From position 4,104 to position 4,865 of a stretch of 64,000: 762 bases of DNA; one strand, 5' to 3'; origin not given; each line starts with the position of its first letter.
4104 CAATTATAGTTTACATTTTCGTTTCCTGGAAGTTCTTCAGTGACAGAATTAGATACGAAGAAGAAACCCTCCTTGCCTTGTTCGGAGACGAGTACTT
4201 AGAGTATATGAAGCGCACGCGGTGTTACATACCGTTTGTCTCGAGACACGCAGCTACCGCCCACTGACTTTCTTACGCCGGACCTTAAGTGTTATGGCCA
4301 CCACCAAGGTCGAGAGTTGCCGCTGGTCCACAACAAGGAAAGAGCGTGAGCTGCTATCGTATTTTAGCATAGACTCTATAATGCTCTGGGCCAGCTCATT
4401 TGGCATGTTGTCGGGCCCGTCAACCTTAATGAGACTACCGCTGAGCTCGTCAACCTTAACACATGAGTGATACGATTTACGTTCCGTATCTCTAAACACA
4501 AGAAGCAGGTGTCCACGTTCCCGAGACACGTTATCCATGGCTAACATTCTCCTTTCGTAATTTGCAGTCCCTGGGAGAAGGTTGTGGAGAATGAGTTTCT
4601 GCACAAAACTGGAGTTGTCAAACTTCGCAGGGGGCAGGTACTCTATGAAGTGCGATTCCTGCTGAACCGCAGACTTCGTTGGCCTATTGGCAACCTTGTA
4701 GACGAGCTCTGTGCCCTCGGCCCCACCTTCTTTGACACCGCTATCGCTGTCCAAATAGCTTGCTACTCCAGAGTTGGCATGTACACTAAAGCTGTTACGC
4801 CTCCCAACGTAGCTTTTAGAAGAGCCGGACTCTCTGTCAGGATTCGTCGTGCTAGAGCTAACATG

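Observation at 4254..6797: C-terminal CKK-like domain of the CAMSAP/Patronin microtubule minus-end family, on a coiled-coil protein without a CH domain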

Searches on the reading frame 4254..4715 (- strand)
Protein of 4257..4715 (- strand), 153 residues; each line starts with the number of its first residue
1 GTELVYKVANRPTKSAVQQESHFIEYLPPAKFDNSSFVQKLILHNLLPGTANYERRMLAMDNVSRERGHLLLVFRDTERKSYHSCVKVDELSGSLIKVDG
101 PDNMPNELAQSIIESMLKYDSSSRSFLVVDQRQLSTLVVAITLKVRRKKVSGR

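Call 3: search_protein_families(library=pfam, proteins=[window:4254-4700:-], max_evalue=10)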
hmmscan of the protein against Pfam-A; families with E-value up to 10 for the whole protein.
window:4254-4700:- (148 aa): 1 family
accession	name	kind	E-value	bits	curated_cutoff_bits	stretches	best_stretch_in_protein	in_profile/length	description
PF08683.16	CAMSAP_CKK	-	1.3e-12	48.2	27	1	24-138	7-119/119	Microtubule-binding calmodulin-regulated spectrin-associated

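Call 4: search_solved_structures(query=window:4257-4700:-, max_evalue=10, show_alignments=3)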
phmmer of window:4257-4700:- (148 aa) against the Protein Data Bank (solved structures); distinct sequences matched with E-value up to 10: 12.
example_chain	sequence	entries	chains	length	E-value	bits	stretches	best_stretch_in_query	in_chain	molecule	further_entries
1ugj_A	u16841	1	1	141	0.00039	23.6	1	21-139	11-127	RIKEN cDNA 2310057J16 protein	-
5lzn_A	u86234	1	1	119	0.0023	21.1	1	29-139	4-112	Calmodulin-regulated spectrin-associated protein 3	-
5m50_C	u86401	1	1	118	0.0024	21.1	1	29-139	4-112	Calmodulin-regulated spectrin-associated protein 3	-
6qus_I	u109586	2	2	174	0.0044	20.2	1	23-138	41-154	Calmodulin-regulated spectrin-associated protein 1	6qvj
5m54_C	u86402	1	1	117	0.01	19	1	29-138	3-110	Calmodulin-regulated spectrin-associated protein 1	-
5m5c_C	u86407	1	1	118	0.013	18.7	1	29-138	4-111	Calmodulin-regulated spectrin-associated protein 1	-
7dou_4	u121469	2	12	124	0.14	15.4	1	13-92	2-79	Cement protein gp16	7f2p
3cqg_A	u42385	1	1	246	0.3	14.3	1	36-76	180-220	Nuclear pore complex protein Nup107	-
7tbj_T1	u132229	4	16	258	0.4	13.9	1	36-76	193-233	NUP107 CTD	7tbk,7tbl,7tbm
5a9q_4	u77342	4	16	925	0.41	13.8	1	36-76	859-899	NUCLEAR PORE COMPLEX PROTEIN NUP107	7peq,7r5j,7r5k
3i4r_A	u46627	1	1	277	0.42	13.8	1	36-76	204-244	Nuclear pore complex protein Nup107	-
3cqc_A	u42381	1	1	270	0.43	13.8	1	36-76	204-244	Nuclear pore complex protein Nup107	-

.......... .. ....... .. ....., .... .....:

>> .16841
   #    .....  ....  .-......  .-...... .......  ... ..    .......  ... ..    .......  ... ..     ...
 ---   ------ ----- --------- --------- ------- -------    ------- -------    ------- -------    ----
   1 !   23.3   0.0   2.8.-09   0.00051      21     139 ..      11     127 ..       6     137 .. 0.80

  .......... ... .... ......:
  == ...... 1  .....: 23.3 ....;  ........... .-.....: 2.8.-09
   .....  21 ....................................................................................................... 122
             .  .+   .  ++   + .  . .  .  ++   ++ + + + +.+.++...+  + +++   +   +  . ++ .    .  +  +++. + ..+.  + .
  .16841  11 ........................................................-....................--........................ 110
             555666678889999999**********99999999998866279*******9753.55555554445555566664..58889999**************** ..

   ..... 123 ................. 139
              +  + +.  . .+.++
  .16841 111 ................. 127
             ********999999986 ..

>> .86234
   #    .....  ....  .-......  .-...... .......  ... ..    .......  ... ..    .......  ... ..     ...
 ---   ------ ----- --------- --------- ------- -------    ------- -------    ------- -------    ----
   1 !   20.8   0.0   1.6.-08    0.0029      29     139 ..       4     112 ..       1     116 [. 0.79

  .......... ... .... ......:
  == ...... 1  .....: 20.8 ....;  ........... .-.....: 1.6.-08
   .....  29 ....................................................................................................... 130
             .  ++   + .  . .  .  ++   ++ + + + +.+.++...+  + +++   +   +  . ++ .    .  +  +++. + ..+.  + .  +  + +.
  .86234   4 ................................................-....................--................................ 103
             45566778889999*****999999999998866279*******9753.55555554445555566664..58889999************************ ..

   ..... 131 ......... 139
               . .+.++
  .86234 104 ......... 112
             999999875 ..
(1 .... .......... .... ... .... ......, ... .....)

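Call 16: find_homologous_proteins(query=window:4257-4715:-, max_evalue=0.01)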
Query window:4257-4715:- (153 aa): 1 proteins with E <= 0.01 among 41 candidates.
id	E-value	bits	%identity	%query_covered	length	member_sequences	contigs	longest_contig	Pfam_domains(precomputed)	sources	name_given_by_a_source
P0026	5.7e-51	190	100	61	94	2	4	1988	PF08683.17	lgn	-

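Call 25: search_protein_representatives(protein=window:4257-4715:-)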
Query: 153 residues. Proteins with E-value up to 0.001 (for the whole library): 22; up to 1e-10: 9; up to 1e-30: 3. The best 22 are listed.
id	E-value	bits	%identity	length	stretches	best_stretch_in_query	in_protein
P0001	1.1e-91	320.1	100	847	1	1-153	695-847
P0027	1.6e-54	199.8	71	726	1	20-152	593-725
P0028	3.5e-46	172.8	57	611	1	11-153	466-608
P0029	7.3e-26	107.0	38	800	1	15-148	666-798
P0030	8.4e-25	103.5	46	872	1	24-148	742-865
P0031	8.0e-21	90.6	39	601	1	26-149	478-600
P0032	8.8e-18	80.8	43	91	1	60-148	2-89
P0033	4.1e-12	62.5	37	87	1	66-148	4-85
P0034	9.1e-11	58.1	34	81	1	55-132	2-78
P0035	5.8e-08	49.0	34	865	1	25-148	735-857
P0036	1.1e-05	41.6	28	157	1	32-144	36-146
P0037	1.1e-05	41.6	30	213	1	26-145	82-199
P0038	1.2e-05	41.6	27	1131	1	17-144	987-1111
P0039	1.7e-05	41.0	32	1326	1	33-145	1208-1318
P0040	1.8e-05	40.9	24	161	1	28-148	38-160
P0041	9.1e-05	38.7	28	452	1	10-139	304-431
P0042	9.8e-05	38.6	26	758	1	15-143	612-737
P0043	1.1e-04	38.4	30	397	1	31-149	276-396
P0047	4.4e-04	36.5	29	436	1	33-144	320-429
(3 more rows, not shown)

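Call 30: search_solved_structures(query=A3, max_evalue=0.001, show_alignments=5)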
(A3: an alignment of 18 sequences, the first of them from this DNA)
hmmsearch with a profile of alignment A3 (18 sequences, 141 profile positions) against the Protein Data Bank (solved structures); distinct sequences matched with E-value up to 0.001: 7.
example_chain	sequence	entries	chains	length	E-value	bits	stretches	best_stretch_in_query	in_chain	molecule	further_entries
1ugj_A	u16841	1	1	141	5e-50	172.1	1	7-138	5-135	RIKEN cDNA 2310057J16 protein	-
5lzn_A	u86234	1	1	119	6.6e-46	158.8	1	19-136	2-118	Calmodulin-regulated spectrin-associated protein 3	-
5m50_C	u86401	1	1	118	1.1e-45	158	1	19-135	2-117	Calmodulin-regulated spectrin-associated protein 3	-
6qus_I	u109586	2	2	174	1.1e-44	154.9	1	7-138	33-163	Calmodulin-regulated spectrin-associated protein 1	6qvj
5m54_C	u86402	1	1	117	1.8e-40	141.2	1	19-135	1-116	Calmodulin-regulated spectrin-associated protein 1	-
5m5c_C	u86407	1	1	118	4.4e-40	139.9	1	18-135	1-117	Calmodulin-regulated spectrin-associated protein 1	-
6quy_W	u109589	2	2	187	6.3e-20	74.6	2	15-77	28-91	CKK domain protein | Predicted protein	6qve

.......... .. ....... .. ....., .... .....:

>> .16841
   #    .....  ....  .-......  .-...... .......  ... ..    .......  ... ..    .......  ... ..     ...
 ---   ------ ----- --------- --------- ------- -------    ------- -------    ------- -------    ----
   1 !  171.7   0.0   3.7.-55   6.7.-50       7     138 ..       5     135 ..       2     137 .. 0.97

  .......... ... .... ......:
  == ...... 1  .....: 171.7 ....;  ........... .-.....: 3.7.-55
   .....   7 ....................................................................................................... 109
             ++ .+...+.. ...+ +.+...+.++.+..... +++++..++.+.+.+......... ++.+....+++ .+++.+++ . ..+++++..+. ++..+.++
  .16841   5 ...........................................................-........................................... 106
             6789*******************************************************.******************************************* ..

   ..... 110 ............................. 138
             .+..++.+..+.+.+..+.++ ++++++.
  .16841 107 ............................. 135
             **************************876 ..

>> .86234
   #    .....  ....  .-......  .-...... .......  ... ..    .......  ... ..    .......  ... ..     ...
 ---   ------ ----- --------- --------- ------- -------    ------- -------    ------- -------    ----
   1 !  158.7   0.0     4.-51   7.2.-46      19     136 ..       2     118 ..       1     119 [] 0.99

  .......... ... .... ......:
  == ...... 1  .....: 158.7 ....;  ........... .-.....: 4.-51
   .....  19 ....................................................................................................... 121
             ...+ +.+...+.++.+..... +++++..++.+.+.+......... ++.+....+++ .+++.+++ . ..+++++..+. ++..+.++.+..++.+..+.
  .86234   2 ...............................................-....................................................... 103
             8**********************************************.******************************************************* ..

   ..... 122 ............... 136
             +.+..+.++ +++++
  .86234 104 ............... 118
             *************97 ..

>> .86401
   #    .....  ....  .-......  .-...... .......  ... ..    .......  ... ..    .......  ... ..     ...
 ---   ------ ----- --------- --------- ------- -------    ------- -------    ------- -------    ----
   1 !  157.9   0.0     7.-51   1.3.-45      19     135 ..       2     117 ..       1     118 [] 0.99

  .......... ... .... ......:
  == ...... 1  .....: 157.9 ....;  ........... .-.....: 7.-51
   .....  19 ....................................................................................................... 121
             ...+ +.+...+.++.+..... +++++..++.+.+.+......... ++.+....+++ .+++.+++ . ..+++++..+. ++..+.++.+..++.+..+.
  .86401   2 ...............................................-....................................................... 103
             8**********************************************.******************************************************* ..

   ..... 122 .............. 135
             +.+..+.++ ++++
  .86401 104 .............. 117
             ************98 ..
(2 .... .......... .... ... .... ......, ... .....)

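Call 32: find_homologous_proteins(query=A3, max_evalue=0.00001)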
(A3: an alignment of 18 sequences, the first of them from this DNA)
Query A3 (18 sequences) (143 aa, profile of the alignment): 308 proteins with E <= 0.00001 among 1201 candidates; the best 120 are listed.
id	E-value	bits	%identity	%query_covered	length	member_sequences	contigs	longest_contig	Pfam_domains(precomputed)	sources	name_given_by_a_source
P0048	1.1e-45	173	23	83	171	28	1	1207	PF08683.17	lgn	-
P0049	2.9e-45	171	23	83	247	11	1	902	PF08683.17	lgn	-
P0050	4.9e-45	171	24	92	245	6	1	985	PF08683.17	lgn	-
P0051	5.9e-45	170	27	83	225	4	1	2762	PF08683.17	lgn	-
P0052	7.8e-45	170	25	83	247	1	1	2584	PF08683.17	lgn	-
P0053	1.1e-44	169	25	83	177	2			PF08683.17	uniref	uniref:CKK domain-containing protein n=1 Tax=Periophthalmus magnuspinnatus TaxID=409849 RepID=A0A3B4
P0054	2.5e-44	168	26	83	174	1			PF08683.17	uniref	uniref:CKK domain-containing protein n=1 Tax=Amphilophus citrinellus TaxID=61819 RepID=A0A3Q0T0R9_AM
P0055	6.1e-44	167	25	83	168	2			PF08683.17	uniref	uniref:CKK domain-containing protein n=1 Tax=Mola mola TaxID=94237 RepID=A0A3Q3WDV9_MOLML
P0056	1.2e-43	166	25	80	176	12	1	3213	PF08683.17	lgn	-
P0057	1.6e-43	166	21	73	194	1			PF08683.17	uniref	uniref:CKK domain-containing protein n=1 Tax=Erpetoichthys calabaricus TaxID=27687 RepID=A0A8C4XDS5_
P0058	2.7e-43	165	25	80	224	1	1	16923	PF08683.17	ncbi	ncbi:hypothetical protein XENOCAPTIV_007383, partial [Xenoophorus captivus]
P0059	4.6e-43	164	24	90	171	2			PF08683.17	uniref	uniref:CKK domain-containing protein n=2 Tax=Astyanax mexicanus TaxID=7994 RepID=A0A3B1K9F9_ASTMX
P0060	6.0e-43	164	23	78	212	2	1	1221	PF08683.17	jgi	jgi:hypothetical protein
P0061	8.2e-43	163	25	80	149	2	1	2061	PF08683.17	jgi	-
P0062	1.7e-42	162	24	80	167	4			PF08683.17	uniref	uniref:CKK domain-containing protein n=1 Tax=Poecilia mexicana TaxID=48701 RepID=A0A3B3Z0E9_9TELE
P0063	2.1e-42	162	26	83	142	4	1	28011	PF08683.17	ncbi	ncbi:hypothetical protein FKM82_030479, partial [Ascaphus truei]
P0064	2.8e-42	162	25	80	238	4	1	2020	PF08683.17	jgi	-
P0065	4.1e-42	161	24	80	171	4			PF08683.17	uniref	uniref:CKK domain-containing protein n=1 Tax=Haplochromis burtoni TaxID=8153 RepID=A0A3Q2X0E2_HAPBU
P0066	5.0e-42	161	24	80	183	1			PF08683.17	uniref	uniref:CKK domain-containing protein n=1 Tax=Neogobius melanostomus TaxID=47308 RepID=A0A8C6TX10_9GO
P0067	7.7e-42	160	24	80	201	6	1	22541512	PF08683.17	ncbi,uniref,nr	ncbi:calmodulin-regulated spectrin-associated protein 1-B-like [Denticeps clupeoides]|uniref:calmodu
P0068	7.9e-42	160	22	90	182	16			PF08683.17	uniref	uniref:CKK domain-containing protein n=1 Tax=Sinocyclocheilus grahami TaxID=75366 RepID=A0A672R425_S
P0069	1.1e-41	160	24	90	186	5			PF08683.17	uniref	uniref:CKK domain-containing protein n=1 Tax=Periophthalmus magnuspinnatus TaxID=409849 RepID=A0A3B3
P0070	1.4e-41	159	21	81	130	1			PF08683.17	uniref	uniref:CKK domain-containing protein n=1 Tax=Plectus sambesii TaxID=2011161 RepID=A0A914UHL3_9BILA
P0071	2.4e-41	159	-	-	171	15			PF08683.17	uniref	uniref:CKK domain-containing protein n=2 Tax=Sinocyclocheilus rhinocerous TaxID=307959 RepID=A0A673N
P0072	5.1e-41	158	25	83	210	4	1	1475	PF08683.17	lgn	-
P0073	5.8e-41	157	27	80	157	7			PF08683.17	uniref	uniref:CKK domain-containing protein n=2 Tax=Sinocyclocheilus rhinocerous TaxID=307959 RepID=A0A673M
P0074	7.6e-41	157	25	83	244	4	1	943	PF08683.17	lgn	-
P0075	9.0e-41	157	26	92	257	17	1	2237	PF08683.17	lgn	-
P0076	1.7e-40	156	24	83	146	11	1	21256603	PF08683.17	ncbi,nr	ncbi:unnamed protein product [Diatraea saccharalis]|nr:unnamed protein product [Diatraea saccharalis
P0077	1.8e-40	156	22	83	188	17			PF08683.17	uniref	uniref:CKK domain-containing protein n=2 Tax=Neocellia TaxID=44535 RepID=A0A182SXD3_9DIPT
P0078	3.6e-40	155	21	83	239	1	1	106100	PF08683.17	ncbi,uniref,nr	ncbi:unnamed protein product [Notodromas monacha]|uniref:CKK domain-containing protein n=1 Tax=Notod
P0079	4.4e-40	155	21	83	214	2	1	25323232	PF08683.17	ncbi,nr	ncbi:hypothetical protein M8J76_012384 [Diaphorina citri]|nr:hypothetical protein M8J76_012384 [Diap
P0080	6.5e-40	154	29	83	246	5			PF08683.17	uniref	uniref:CKK domain-containing protein n=2 Tax=Oncorhynchus tshawytscha TaxID=74940 RepID=A0AAZ3RJI1_O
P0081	8.7e-40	154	23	83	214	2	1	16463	PF08683.17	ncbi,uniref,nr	ncbi:hypothetical protein Y1Q_0015388 [Alligator mississippiensis]|uniref:CKK domain-containing prot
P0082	1.2e-39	153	22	83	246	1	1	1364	PF08683.17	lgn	-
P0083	1.2e-39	153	-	-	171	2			PF08683.17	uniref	uniref:CKK domain-containing protein n=2 Tax=Electrophorus electricus TaxID=8005 RepID=A0A4W4E9K0_EL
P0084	1.3e-39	153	28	83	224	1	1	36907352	PF08683.17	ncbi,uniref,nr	ncbi:calmodulin-regulated spectrin-associated protein 3-like [Denticeps clupeoides]|uniref:CKK domai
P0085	1.6e-39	153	26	83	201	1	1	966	PF08683.17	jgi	-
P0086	1.7e-39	153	28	55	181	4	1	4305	PF08683.17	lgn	-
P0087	1.8e-39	153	23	83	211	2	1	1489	PF08683.17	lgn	-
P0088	1.9e-39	153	22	83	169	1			PF08683.17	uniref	uniref:CKK domain-containing protein n=1 Tax=Fundulus heteroclitus TaxID=8078 RepID=A0A3Q2QYF6_FUNHE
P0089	2.4e-39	152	23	83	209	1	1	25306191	PF08683.17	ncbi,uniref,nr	ncbi:patronin-like isoform X2 [Drosophila miranda]|uniref:patronin-like isoform X2 n=1 Tax=Drosophil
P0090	3.4e-39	152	25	80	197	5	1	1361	PF08683.17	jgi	-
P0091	3.7e-39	152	28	55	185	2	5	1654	PF08683.17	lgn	-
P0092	5.4e-39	151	26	71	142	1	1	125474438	PF08683.17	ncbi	ncbi:unnamed protein product, partial [Ixodes hexagonus]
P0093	6.2e-39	151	23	91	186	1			PF08683.17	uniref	uniref:CKK domain-containing protein n=1 Tax=Oreochromis aureus TaxID=47969 RepID=A0A668VW94_OREAU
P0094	6.3e-39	151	25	83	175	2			PF08683.17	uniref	uniref:CKK domain-containing protein n=1 Tax=Seriola lalandi dorsalis TaxID=1841481 RepID=A0A3B4X7C8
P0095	8.5e-39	150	25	83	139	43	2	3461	PF08683.17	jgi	jgi:calmodulin-regulated spectrin-associated protein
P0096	8.6e-39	150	23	92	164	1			PF08683.17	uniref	uniref:CKK domain-containing protein n=1 Tax=Amphilophus citrinellus TaxID=61819 RepID=A0A3Q0S3W8_AM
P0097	8.6e-39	150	24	83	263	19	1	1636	PF08683.17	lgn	-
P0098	1.1e-38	150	26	69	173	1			PF08683.17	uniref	uniref:CKK domain-containing protein n=1 Tax=Acrobeloides nanus TaxID=290746 RepID=A0A914CDK6_9BILA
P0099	1.1e-38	150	25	83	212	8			PF08683.17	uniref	uniref:CKK domain-containing protein n=1 Tax=Seriola dumerili TaxID=41447 RepID=A0A3B4UMB1_SERDU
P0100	1.3e-38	150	24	83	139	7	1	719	PF08683.17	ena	-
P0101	1.6e-38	149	24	83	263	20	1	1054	PF08683.17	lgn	-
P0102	1.9e-38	149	25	83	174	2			PF08683.17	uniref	uniref:CKK domain-containing protein n=1 Tax=Myripristis murdjan TaxID=586833 RepID=A0A668A6M3_9TELE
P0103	3.8e-38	148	24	78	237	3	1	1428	PF08683.17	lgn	-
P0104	3.8e-38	148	26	81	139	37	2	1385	PF08683.17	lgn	-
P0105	6.9e-38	147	25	69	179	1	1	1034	PF08683.17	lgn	-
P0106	1.0e-37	147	26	78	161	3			PF08683.17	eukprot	eukprot:gi/632988583/ref/XP_007883192.1/ PREDICTED: calmodulin-regulated spectrin-associated protein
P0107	1.0e-37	147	24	78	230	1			PF08683.17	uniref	uniref:CKK domain-containing protein n=1 Tax=Echeneis naucrates TaxID=173247 RepID=A0A665T5R7_ECHNA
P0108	1.3e-37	147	24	53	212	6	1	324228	PF08683.17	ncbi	-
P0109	1.4e-37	147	20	85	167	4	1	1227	PF08683.17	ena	-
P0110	1.7e-37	146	21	83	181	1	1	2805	PF08683.17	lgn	-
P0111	2.4e-37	146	28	91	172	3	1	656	PF08683.17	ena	-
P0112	3.7e-37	145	25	83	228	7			PF08683.17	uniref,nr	uniref:CKK domain-containing protein n=1 Tax=Timema monikensis TaxID=170555 RepID=A0A7R9E6B7_9NEOP|n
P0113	4.0e-37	145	24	52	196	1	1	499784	PF08683.17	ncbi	-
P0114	5.5e-37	145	26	83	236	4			PF08683.17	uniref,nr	uniref:CKK domain-containing protein n=1 Tax=Timema genevievae TaxID=629358 RepID=A0A7R9PMR3_TIMGE|n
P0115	6.1e-37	144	24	83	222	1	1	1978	PF08683.17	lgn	-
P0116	6.9e-37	144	-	-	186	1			PF08683.17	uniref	uniref:CKK domain-containing protein n=1 Tax=Sinocyclocheilus anshuiensis TaxID=1608454 RepID=A0A671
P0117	8.3e-37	144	28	36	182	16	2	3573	PF08683.17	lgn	-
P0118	8.8e-37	144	23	52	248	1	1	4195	PF08683.17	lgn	-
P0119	1.6e-36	143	23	52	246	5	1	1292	PF08683.17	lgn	-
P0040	2.3e-36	143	24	85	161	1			PF08683.17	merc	-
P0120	1.5e-35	140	23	73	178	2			PF08683.17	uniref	uniref:CKK domain-containing protein n=1 Tax=Periophthalmus magnuspinnatus TaxID=409849 RepID=A0A3B4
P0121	3.4e-35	139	-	-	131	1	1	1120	PF08683.17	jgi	jgi:calmodulin-regulated spectrin-associated protein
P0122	4.4e-35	138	25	52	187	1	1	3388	PF08683.17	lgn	-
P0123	1.1e-34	137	24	52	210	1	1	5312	PF08683.17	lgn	-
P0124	1.8e-34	136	25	83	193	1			PF08683.17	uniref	uniref:Uncharacterized protein n=1 Tax=Melopsittacus undulatus TaxID=13146 RepID=A0A8V5GVQ8_MELUD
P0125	4.4e-34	135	24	52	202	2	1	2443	PF08683.17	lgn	-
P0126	5.8e-34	135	22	83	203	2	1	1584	PF08683.17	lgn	-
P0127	6.0e-34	135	27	69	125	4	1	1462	PF08683.17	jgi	-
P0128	1.4e-33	133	-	-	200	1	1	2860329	PF08683.17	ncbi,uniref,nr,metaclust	ncbi:hypothetical protein HELRODRAFT_191743 [Helobdella robusta]|uniref:CKK domain-containing protei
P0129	2.4e-33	133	24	52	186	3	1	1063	PF08683.17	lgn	-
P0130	5.0e-33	132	27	70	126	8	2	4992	PF08683.17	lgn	-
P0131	5.2e-33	132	22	83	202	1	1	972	PF08683.17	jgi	-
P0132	5.4e-33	132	27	69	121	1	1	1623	PF08683.17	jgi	jgi:calmodulin-regulated spectrin-associated protein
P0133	1.6e-32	130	24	75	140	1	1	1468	PF08683.17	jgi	-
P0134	1.7e-31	127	27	83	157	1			PF08683.17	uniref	uniref:CKK domain-containing protein n=1 Tax=Oncorhynchus kisutch TaxID=8019 RepID=A0A8C7JP92_ONCKI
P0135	3.2e-30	123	31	27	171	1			PF08683.17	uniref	uniref:CKK domain-containing protein n=1 Tax=Mastacembelus armatus TaxID=205130 RepID=A0A3Q3M1L8_9TE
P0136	5.6e-30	122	22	69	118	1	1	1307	PF08683.17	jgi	-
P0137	7.4e-30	121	22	70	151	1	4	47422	PF08683.17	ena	-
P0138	2.7e-29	120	23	69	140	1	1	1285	PF08683.17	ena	-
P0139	4.0e-28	116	27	53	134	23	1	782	PF08683.17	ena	-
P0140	4.8e-28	116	24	83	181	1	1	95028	PF08683.17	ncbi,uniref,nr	ncbi:Short spindle protein 4 [Operophtera brumata]|uniref:Short spindle protein 4 n=1 Tax=Operophter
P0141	5.3e-28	115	27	53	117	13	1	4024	PF08683.17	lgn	-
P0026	5.6e-28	115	100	66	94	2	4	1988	PF08683.17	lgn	-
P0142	1.1e-27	114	25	53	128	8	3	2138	PF08683.17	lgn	-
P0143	1.1e-27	114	22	53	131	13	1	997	PF08683.17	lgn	-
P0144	1.7e-27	114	27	53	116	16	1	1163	PF08683.17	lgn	-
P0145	1.8e-27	114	27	53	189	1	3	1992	PF08683.17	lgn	-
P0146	3.8e-27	113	27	34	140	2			PF08683.17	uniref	uniref:CKK domain-containing protein n=1 Tax=Denticeps clupeoides TaxID=299321 RepID=A0AAY4BVH9_9TEL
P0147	5.8e-27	112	27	53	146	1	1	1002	PF08683.17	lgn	-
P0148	7.1e-27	112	23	66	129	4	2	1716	PF08683.17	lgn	-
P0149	7.4e-27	112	30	55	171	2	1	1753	PF08683.17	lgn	-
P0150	7.4e-27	112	30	55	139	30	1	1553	PF08683.17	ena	-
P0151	7.8e-27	112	28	55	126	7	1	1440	PF08683.17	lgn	-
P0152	8.7e-27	112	28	52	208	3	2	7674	PF08683.17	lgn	-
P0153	9.5e-27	111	28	55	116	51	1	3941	PF08683.17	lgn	-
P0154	1.5e-26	111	27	55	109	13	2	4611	PF08683.17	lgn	-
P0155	1.7e-26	111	28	52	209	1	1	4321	PF08683.17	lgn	-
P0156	2.0e-26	110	23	52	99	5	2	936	PF08683.17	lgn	-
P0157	2.3e-26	110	28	36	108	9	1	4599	PF08683.17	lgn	-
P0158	2.5e-26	110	25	69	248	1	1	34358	PF08683.17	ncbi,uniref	ncbi:uncharacterized protein LOC141939001, partial [Strix uralensis]|uniref:uncharacterized protein 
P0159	2.6e-26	110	28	55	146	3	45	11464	PF08683.17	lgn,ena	-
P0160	3.5e-26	110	27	55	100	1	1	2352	PF08683.17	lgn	-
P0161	3.9e-26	109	-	-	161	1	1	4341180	PF08683.17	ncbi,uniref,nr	ncbi:patronin-like [Contarinia nasturtii]|uniref:patronin-like n=1 Tax=Contarinia nasturtii TaxID=26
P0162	4.8e-26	109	23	52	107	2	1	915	PF08683.17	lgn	-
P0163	9.3e-26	108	28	55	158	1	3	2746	PF08683.17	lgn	-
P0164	9.3e-26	108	29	52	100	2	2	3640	PF08683.17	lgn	-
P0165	9.9e-26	108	-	-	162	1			PF08683.17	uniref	uniref:CKK domain-containing protein n=1 Tax=Aotus nancymaae TaxID=37293 RepID=A0A2K5BZ82_AOTNA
